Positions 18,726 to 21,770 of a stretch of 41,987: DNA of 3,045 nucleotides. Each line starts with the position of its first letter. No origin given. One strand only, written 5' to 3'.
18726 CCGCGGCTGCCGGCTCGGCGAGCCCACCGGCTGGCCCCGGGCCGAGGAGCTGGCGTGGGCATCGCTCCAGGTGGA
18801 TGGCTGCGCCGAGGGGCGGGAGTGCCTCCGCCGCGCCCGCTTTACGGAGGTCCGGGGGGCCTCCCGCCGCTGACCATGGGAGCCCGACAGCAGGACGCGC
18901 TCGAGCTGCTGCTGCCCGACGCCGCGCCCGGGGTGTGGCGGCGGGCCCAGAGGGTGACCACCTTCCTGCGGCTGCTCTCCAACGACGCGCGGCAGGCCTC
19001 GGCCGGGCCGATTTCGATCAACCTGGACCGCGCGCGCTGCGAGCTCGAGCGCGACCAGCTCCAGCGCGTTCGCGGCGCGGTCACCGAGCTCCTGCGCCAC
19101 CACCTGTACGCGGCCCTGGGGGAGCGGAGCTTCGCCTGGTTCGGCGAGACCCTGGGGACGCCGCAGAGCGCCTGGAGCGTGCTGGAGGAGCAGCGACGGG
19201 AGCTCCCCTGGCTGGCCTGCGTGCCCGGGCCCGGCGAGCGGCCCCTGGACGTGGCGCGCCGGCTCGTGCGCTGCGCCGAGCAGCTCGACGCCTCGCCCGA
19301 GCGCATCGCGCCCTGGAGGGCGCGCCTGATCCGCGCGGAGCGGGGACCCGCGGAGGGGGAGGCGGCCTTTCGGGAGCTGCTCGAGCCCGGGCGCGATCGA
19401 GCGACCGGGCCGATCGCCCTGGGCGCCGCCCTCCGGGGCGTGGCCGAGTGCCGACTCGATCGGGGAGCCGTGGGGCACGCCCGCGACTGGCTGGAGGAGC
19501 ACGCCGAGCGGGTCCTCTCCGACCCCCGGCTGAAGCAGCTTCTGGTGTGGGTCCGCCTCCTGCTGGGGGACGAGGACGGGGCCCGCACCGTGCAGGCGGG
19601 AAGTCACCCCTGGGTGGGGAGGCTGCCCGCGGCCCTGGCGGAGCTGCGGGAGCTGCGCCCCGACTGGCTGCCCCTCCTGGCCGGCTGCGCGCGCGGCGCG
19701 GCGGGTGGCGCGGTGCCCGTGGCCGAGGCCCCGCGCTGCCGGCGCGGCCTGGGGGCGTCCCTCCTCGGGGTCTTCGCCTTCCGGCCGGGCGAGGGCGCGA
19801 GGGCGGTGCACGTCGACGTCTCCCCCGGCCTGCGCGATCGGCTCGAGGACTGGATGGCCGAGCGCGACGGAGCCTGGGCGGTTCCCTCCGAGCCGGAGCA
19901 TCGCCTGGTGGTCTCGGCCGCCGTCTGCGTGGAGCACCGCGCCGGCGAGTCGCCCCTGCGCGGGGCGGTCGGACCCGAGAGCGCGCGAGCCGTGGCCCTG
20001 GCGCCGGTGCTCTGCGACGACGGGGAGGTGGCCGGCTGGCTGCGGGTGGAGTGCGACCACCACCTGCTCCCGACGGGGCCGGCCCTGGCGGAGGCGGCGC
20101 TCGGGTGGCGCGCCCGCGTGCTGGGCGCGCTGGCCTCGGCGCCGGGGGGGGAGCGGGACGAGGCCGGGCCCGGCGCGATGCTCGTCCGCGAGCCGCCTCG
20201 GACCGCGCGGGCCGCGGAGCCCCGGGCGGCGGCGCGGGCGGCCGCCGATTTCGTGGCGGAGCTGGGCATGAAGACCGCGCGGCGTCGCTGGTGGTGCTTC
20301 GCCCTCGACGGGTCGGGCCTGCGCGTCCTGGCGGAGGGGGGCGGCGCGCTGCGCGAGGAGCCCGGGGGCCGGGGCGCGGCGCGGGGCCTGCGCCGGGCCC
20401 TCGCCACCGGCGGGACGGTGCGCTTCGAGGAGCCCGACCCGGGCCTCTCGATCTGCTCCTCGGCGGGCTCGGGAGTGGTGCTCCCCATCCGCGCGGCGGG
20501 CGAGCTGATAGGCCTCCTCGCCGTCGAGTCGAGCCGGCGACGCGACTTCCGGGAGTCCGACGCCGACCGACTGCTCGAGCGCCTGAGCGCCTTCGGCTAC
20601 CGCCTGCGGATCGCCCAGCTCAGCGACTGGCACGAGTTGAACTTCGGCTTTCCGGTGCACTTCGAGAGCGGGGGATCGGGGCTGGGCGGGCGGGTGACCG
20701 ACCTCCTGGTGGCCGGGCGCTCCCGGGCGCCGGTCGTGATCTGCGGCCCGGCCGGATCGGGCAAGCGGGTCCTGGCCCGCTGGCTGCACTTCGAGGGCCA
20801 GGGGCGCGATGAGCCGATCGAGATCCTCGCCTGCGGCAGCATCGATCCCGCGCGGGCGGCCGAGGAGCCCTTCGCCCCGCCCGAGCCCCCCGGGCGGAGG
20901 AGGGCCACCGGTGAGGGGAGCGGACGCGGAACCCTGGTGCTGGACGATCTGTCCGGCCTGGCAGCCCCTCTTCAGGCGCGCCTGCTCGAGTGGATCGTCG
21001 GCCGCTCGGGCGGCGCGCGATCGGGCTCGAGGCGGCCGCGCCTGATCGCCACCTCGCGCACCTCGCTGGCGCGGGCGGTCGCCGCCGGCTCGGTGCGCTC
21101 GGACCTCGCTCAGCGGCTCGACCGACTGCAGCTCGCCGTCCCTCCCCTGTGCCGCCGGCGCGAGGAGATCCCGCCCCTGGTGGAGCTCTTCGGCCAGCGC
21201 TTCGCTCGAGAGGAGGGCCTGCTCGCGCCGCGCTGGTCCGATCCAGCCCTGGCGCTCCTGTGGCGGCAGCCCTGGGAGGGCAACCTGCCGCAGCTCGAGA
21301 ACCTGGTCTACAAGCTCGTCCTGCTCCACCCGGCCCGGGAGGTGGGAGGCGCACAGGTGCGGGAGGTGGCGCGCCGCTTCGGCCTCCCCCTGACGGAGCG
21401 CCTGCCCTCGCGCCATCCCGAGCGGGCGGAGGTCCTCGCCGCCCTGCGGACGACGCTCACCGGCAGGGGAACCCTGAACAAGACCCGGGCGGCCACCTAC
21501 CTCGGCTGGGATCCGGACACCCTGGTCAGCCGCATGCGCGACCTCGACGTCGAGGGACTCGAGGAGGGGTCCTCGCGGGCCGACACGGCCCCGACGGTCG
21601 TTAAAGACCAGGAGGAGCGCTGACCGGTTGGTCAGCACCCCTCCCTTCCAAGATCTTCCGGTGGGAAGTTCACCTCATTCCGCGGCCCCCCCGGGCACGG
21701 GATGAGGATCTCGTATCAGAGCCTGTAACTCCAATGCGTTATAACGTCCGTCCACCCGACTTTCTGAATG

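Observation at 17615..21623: Translationally coupled trio: sigma-70 region-4 protein, unknown protein, and a sigma-54-activator-like AAA+ protein lacking GAFTGA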

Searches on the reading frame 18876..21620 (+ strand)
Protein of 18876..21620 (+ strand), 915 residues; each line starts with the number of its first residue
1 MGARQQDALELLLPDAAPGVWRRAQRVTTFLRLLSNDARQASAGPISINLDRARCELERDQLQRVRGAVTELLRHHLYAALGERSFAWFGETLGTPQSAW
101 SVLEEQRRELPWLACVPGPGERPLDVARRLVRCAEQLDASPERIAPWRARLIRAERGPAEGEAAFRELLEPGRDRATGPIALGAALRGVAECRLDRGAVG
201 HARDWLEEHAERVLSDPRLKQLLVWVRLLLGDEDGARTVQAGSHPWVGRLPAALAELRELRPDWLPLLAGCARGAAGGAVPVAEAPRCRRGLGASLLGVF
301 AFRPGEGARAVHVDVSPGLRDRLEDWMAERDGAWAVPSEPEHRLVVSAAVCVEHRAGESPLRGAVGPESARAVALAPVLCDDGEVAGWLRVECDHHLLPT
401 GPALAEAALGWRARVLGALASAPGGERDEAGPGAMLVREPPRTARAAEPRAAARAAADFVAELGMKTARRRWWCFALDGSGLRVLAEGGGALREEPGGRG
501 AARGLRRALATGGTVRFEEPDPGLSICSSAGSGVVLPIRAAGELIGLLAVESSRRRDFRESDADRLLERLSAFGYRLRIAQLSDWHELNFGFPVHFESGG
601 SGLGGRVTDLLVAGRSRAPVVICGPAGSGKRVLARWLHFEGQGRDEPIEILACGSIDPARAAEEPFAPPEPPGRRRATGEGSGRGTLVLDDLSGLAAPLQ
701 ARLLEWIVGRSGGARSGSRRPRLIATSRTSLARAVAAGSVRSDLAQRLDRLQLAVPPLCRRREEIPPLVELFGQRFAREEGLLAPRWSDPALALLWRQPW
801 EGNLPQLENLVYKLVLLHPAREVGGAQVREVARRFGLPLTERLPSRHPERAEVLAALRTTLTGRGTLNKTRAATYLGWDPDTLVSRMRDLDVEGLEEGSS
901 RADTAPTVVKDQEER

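Call 5: search_protein_families(library=pfam, proteins=[window:18876-21620:+], max_evalue=1)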
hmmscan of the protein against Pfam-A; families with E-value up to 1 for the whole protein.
window:18876-21620:+ (915 aa): 9 families
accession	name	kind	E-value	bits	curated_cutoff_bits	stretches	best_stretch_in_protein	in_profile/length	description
PF14532.12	Sigma54_activ_2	-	1.2e-13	51.9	25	1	612-758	16-138/138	Sigma-54 interaction domain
PF00158.32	Sigma54_activat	-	9.9e-13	48.6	20.2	1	615-753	20-167/168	Sigma-54 interaction domain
PF25601.1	AAA_lid_14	-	7.3e-11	42.2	27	1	761-827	3-69/87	AAA+ ATPase lid domain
PF01590.32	GAF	-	1.7e-05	25.8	22.4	1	478-566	28-122/133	GAF domain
PF13185.12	GAF_2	-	6.3e-05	23.6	28.6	1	447-564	2-122/136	GAF domain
PF13492.12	GAF_3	-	0.01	16.7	27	1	481-564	33-114/129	GAF domain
PF02954.25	HTH_8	-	0.026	14.7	22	1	868-888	20-40/42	Bacterial regulatory protein, Fis family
PF05729.18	NACHT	-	0.23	11.7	26.7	0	619-640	2-23/167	NACHT domain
PF20720.3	nSTAND3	-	0.27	11.4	27.2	1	620-644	20-44/155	Novel STAND NTPase 3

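Call 6: search_protein_families(library=ncbifam, proteins=[window:18876-21620:+], max_evalue=1)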
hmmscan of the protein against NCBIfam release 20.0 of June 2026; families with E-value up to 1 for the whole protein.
window:18876-21620:+ (915 aa): 24 families
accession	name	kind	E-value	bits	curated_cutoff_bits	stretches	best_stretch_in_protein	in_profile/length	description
NF051870.1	NAssimRespRegNtrX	equivalog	2.3e-31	109.2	600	1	616-823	161-373/452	nitrogen assimilation response regulator NtrX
NF050807.1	TransRegFlbDCaul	equivalog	1.5e-29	103.1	750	1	615-831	139-364/454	sigma-54-dependent transcriptional regulator FlbD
TIGR01818.1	ntrC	equivalog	1.3e-24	86.9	558.6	1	615-828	155-377/463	nitrogen regulation protein NR(I)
NF007689.0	PRK10365.1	equivalog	1.7e-24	86.4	760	1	611-887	156-439/441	sigma-54-dependent response regulator transcription factor ZraR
NF038308.1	RNA_repair_RtcR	equivalog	7.8e-24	84.4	650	1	612-836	199-440/530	RNA repair transcriptional activator RtcR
NF008085.0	PRK10820.1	equivalog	2.8e-23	82.3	576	1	617-815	227-434/520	transcriptional regulator TyrR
TIGR01817.1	nifA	equivalog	8.3e-22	77.6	528.85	1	611-815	213-425/534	nif-specific transcriptional activator NifA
NF011953.0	PRK15424.1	equivalog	1.4e-21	76.8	703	1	613-889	238-533/538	propionate catabolism operon regulatory protein PrpR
TIGR02915.1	PEP_resp_reg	equivalog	1.5e-21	76.8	502.6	1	616-887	161-439/445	PEP-CTERM-box response regulator transcription factor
TIGR02329.1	propionate_PrpR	equivalog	2.2e-21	76.1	499.2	1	614-887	232-524/526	propionate catabolism operon regulatory protein PrpR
NF008485.2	PRK11388.1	equivalog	5.5e-21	74.5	551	1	613-818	351-561/643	dihydroxyacetone kinase operon transcriptional regulator DhaR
NF008469.0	PRK11361.1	equivalog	9.2e-21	74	714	1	614-817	163-375/461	acetoacetate metabolism transcriptional regulator AtoC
TIGR02974.1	phageshock_pspF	equivalog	2.7e-20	72.9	443.55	1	618-820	23-235/336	phage shock protein operon transcriptional activator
NF041552.1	TF_PrdR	equivalog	2.9e-20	72.1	795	1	615-823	288-505/577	sigma-54 dependent transcriptional regulator PrdR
NF003451.0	PRK05022.1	equivalog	3.9e-20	72.1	476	1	609-838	205-442/512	nitric oxide reductase transcriptional regulator NorR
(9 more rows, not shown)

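Call 7: search_solved_structures(query=window:18876-21620:+, show_alignments=3, max_evalue=0.001)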
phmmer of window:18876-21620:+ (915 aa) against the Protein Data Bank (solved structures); distinct sequences matched with E-value up to 0.001: 35.
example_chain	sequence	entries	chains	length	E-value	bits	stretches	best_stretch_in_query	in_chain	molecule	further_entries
1ojl_A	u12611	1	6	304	1.6e-25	92.9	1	608-887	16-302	TRANSCRIPTIONAL REGULATORY PROTEIN ZRAR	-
6iy8_A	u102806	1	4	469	6.2e-25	91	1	613-821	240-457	Positive regulator CapR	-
5m7n_A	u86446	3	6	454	1.4e-24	89.9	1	617-818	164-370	Nitrogen assimilation regulatory protein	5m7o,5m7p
6lua_A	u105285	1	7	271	2.1e-24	89.3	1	615-818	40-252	Flagellar regulatory protein C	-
4qhs_A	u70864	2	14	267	2.7e-24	88.9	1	615-818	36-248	Flagellar regulatory protein C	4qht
6luf_A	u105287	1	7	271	2.9e-24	88.8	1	615-818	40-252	Flagellar regulatory protein C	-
5exx_A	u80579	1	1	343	5.1e-23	84.7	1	616-863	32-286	Transcriptional regulator FleQ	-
8p53_C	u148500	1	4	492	1.3e-22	83.3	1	616-863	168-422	Transcriptional regulator FleQ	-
6jdi_A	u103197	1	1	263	2.6e-22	82.3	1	616-828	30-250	Nitrogen assimilation regulatory protein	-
7ejw_C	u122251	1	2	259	2.6e-22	82.3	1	616-828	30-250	Transcriptional regulator FleQ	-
6j7e_A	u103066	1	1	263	2.7e-22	82.3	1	616-828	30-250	Nitrogen assimilation regulatory protein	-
5exp_A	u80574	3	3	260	2.7e-22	82.3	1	616-828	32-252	Transcriptional regulator FleQ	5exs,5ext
6jdl_A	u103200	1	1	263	3.6e-22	81.9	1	616-828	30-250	Nitrogen assimilation regulatory protein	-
8pb9_D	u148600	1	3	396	8.6e-22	80.6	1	616-828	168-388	Transcriptional regulator FleQ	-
4l4u_A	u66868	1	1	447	5.3e-21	78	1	616-892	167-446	Transcriptional regulator (NtrC family)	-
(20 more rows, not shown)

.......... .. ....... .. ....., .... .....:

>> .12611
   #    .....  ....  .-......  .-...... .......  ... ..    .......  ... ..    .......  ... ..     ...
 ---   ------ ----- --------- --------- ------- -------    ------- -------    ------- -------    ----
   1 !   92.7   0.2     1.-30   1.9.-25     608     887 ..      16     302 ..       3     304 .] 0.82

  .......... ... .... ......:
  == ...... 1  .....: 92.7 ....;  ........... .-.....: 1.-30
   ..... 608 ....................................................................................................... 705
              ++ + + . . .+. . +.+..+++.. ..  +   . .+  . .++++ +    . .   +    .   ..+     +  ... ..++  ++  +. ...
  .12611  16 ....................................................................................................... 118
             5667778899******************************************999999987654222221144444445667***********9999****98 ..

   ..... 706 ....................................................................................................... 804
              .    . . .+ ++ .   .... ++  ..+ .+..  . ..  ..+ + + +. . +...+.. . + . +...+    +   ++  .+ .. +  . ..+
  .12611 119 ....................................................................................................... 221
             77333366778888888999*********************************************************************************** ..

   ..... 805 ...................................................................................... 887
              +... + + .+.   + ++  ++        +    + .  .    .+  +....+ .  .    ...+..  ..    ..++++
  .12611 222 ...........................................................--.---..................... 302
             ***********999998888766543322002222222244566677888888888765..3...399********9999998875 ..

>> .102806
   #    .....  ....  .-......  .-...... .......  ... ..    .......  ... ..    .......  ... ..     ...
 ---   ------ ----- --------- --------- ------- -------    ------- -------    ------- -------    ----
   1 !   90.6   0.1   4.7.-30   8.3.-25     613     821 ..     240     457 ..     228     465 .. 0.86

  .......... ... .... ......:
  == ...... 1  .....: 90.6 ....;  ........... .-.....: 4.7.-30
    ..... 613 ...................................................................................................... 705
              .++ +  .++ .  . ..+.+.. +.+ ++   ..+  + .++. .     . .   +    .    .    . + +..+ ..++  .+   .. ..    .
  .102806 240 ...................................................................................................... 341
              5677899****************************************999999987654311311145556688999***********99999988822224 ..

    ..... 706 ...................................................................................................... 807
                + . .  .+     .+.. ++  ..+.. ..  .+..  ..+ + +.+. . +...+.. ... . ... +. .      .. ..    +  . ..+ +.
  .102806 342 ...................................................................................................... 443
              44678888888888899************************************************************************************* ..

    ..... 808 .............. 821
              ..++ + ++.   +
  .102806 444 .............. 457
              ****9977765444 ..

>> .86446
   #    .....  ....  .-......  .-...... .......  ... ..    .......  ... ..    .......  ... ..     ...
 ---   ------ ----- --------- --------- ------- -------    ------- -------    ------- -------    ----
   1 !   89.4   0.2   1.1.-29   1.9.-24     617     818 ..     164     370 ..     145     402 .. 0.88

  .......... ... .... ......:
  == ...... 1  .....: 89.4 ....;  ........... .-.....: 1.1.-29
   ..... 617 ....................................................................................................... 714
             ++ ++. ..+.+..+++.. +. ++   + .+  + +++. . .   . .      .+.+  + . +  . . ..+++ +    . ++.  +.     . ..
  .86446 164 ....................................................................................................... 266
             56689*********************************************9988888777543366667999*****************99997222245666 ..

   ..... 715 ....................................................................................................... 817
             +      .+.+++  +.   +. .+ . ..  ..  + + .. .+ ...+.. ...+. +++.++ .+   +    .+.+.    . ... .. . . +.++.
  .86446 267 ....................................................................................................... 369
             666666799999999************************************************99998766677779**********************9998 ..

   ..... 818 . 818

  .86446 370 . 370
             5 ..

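Call 9: find_homologous_proteins(query=window:18876-21620:+, max_evalue=0.00001)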
Query window:18876-21620:+ (915 aa): 29 proteins with E <= 0.00001 among 8000 candidates.
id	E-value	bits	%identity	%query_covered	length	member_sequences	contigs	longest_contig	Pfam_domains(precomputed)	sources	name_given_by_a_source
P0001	8.3e-240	817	50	97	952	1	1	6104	PF00158.33,PF25601.2,PF14532.13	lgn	-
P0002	5.8e-239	814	51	97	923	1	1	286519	PF14559.13,PF00158.33,PF25601.2,PF14532.13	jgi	jgi:sigma-54-interacting transcriptional regulator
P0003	1.6e-221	757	48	99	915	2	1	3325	PF00158.33,PF25601.2,PF14532.13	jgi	jgi:putative methionine-R-sulfoxide reductase with GAF domain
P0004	2.5e-216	739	46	99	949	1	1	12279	PF00158.33,PF25601.2,PF14532.13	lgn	-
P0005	7.6e-216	738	50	97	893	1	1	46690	PF00158.33,PF25601.2,PF14532.13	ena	-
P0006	4.0e-198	679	44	98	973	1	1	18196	PF00158.33,PF25601.2,PF14532.13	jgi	jgi:DNA-binding NtrC family response regulator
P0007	2.9e-194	666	45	97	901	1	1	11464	PF00158.33,PF25601.2,PF14532.13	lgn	-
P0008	7.4e-193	662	46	97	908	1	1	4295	PF13185.13,PF25601.2,PF01590.33,PF14532.13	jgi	-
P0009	3.7e-191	656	45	99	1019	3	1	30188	PF13185.13,PF00158.33,PF25601.2,PF13492.13,PF00004.36,PF14532.13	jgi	-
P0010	4.5e-187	643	45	97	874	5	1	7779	PF00158.33,PF25601.2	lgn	-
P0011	1.1e-185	638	44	97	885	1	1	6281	PF00158.33,PF25601.2,PF14532.13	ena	-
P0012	3.3e-175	603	44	97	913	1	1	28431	PF13185.13,PF00158.33,PF25601.2,PF01590.33,PF13492.13,PF14532.13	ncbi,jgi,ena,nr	ncbi:MAG: sigma-54-dependent Fis family transcriptional regulator [Planctomycetota bacterium]|nr:MAG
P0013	7.3e-174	599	44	98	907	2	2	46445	PF13185.13,PF00158.33,PF25601.2,PF14532.13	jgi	-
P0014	2.9e-170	587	43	98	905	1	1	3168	PF13185.13,PF00158.33,PF25601.2,PF01590.33,PF14532.13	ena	-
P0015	6.4e-165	569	43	96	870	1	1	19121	PF25601.2,PF14532.13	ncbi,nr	ncbi:MAG: hypothetical protein GY711_10600 [bacterium]|nr:hypothetical protein [bacterium]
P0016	9.7e-165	569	43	96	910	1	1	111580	PF25601.2,PF01590.33,PF14532.13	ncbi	-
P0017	8.4e-163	562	42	97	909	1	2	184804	PF00158.33,PF25601.2,PF14532.13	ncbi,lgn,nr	ncbi:MAG: sigma 54-interacting transcriptional regulator [Planctomycetes bacterium]|nr:sigma 54-inte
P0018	3.9e-160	553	43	98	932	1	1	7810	PF13185.13,PF00158.33,PF25601.2,PF14532.13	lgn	-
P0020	1.2e-139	486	39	97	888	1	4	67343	PF25601.2,PF14532.13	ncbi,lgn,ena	-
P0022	6.9e-137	476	41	97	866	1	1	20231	PF25601.2,PF01590.33,PF14532.13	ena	-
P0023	8.4e-137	476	41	97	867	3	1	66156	PF25601.2,PF14532.13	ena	-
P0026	3.4e-18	84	29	37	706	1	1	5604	PF13185.13,PF00158.33,PF25601.2,PF01590.33,PF02954.26,PF13492.13,PF14532.13,PF07728.21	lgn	-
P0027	2.2e-13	68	32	23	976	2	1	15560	PF00158.33,PF25601.2,PF14532.13,PF07728.21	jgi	jgi:DNA-binding NtrC family response regulator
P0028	2.6e-12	64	31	31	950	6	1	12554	PF00158.33,PF25601.2,PF02954.26,PF08448.17,PF00989.32,PF14532.13,PF07728.21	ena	-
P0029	1.6e-10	58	27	32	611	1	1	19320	PF00158.33,PF00498.32,PF25601.2,PF02954.26,PF16697.11,PF14532.13,PF01078.28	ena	-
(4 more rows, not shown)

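Call 12: find_related_loci(query=A1, collection=genome_contigs, flank=8000)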
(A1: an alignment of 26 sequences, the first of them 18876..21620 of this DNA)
Query A1 (915 aa) in genome_contigs; peptide patterns used: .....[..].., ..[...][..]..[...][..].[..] (x = any residue, [..] = any of these).
122 stretches matched a pattern; 105 encode a relative of the query (tblastn E <= 1e-3); the best 80 are kept; 78 distinct loci.
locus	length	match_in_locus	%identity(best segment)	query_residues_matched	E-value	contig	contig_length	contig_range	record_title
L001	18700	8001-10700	46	7-913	0e+0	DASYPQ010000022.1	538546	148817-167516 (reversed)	MAG TPA_asm: Planctomycetota bacterium isolate SMAG_U4461 k141_1264410, whole genome shotgun sequence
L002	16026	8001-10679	46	7-911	0e+0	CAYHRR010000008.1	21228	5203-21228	MAG TPA_asm: uncultured Planctomycetaceae bacterium isolate ERP119705_co14_42 genome assembly, contig: NODE_2351_length_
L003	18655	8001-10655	46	7-892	0e+0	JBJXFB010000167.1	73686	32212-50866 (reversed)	MAG: Planctomycetota bacterium isolate F1F2.bin.70 k127_6976006, whole genome shotgun sequence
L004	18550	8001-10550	48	5-888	0e+0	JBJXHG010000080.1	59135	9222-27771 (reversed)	MAG: Planctomycetota bacterium isolate F1F2.bin.111 k127_348881, whole genome shotgun sequence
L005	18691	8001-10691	46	3-905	0e+0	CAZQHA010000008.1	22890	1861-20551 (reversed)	MAG TPA_asm: uncultured Planctomycetaceae bacterium isolate SRP287051_co1_201 genome assembly, contig: NODE_3292_length_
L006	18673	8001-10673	45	3-897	0e+0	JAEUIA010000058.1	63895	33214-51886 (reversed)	MAG: Planctomycetota bacterium isolate new MAG-31 k141_2513479, whole genome shotgun sequence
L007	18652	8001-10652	46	7-892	0e+0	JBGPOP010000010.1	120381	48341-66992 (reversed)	MAG: Planctomycetota bacterium isolate OBJ_0618_7090110_189 k141_1257233_length_120381_cov_24.6480, whole genome shotgun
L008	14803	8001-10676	46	1-897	0e+0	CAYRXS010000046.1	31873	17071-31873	MAG TPA_asm: uncultured Planctomycetaceae bacterium isolate binchicken_co97_22 genome assembly, contig: NODE_5667_length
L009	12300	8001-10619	46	7-889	0e+0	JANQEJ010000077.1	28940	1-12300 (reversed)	MAG: Planctomycetota bacterium isolate PL23a_bin.129 k99_675239, whole genome shotgun sequence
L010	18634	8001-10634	44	4-889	4e-177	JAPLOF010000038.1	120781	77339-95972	MAG: Planctomycetota bacterium isolate LacPavin_0920_WC90_MAG_71_14 LacPavin_0920_WC90_scaffold_1502300, whole genome sh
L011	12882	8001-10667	44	7-896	7e-176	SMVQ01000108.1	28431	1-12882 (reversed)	MAG: Planctomycetota bacterium isolate N075bin59 k141_682117, whole genome shotgun sequence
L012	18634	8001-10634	44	6-896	5e-175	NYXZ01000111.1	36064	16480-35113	MAG: Planctomycetota bacterium isolate ARS90 MHASMcontig_401044, whole genome shotgun sequence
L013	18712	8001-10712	43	6-915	1e-173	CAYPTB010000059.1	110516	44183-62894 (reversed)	MAG TPA_asm: uncultured Planctomycetaceae bacterium isolate binchicken_co31_419 genome assembly, contig: k141_4274584, w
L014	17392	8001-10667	44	1-893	4e-173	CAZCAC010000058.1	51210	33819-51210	MAG TPA_asm: uncultured Planctomycetaceae bacterium isolate binchicken_co65_457 genome assembly, contig: NODE_2563_lengt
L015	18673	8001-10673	43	6-893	2e-166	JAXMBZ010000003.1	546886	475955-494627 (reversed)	MAG: Planctomycetota bacterium isolate STL-PLA49 C2.167.fa-3, whole genome shotgun sequence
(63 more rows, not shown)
